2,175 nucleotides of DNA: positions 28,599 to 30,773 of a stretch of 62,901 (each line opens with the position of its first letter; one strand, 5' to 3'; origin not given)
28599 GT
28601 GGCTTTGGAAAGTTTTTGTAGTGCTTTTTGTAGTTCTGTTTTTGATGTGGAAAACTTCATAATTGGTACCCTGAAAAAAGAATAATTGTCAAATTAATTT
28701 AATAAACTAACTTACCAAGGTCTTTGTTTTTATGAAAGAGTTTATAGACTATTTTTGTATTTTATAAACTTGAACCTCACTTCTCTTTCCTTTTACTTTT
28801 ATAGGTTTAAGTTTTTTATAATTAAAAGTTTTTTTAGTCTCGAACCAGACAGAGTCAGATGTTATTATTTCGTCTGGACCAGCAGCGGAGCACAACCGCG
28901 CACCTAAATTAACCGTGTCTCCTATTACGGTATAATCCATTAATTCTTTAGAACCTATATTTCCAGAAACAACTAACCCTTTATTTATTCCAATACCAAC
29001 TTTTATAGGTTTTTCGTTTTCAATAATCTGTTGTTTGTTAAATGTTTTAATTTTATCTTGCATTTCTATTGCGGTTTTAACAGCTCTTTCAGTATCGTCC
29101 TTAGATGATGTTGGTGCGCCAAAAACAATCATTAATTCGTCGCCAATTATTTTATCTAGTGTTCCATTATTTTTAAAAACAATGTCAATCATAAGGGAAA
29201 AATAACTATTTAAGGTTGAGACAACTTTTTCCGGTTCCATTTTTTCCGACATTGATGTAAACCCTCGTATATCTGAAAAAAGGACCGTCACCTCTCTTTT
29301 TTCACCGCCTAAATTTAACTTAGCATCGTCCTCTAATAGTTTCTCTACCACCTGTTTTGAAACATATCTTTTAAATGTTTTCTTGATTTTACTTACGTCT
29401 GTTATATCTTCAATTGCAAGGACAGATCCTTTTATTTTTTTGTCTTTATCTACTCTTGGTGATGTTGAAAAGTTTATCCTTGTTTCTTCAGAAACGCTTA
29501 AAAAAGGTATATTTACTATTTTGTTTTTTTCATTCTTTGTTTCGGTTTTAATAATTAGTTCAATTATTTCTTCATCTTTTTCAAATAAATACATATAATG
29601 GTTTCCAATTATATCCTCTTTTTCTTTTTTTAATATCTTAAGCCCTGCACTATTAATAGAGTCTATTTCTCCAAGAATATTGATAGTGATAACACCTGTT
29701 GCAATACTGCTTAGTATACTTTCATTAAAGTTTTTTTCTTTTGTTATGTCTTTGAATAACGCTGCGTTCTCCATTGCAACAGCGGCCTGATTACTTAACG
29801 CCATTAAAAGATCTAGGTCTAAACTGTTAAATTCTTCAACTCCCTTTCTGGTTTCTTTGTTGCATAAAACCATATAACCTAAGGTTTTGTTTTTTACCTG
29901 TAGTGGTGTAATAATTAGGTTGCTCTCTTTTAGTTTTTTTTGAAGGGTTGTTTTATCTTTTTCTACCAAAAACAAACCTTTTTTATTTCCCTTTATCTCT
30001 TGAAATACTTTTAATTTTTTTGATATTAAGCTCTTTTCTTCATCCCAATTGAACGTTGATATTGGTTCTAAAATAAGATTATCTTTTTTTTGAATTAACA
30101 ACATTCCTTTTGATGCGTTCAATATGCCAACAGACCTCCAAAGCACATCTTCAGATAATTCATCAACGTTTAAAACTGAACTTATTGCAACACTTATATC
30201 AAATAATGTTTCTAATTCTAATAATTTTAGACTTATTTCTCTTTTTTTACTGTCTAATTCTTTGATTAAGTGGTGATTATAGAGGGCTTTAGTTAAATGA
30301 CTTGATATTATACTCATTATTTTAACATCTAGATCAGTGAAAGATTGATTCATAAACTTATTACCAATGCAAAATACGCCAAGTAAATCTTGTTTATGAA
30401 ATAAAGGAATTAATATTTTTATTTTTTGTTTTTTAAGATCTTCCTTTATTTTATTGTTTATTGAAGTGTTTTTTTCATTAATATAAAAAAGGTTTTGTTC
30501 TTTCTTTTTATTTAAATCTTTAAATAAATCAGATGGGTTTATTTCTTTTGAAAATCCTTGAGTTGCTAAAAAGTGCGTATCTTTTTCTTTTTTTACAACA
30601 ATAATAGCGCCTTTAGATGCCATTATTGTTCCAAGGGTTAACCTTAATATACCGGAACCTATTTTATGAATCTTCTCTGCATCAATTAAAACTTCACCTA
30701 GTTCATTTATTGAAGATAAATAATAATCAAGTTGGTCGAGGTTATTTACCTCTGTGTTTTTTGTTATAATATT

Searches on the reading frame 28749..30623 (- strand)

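Call 81: search_protein_families(library=pfam, proteins=[window:28749-30623:-], max_evalue=0.001)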
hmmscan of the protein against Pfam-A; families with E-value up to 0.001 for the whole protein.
window:28749-30623:- (624 aa): 6 families
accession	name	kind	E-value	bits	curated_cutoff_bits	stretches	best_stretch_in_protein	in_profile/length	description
PF00211.25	Guanylate_cyc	-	4.1e-32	111.7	21.9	1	442-622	6-181/183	Adenylate and Guanylate cyclase catalytic domain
PF13492.12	GAF_3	-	5.1e-12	46.8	27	1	152-286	1-129/129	GAF domain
PF01590.32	GAF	-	4.7e-09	37.3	22.4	1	234-284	88-133/133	GAF domain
PF13185.12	GAF_2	-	6.9e-08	33.2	28.6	0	232-285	87-136/136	GAF domain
PF00989.32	PAS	-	2.6e-06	27.9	22.6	1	300-407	3-113/113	PAS fold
PF13426.13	PAS_9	-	1.5e-05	25.7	27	1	310-409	3-103/103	PAS domain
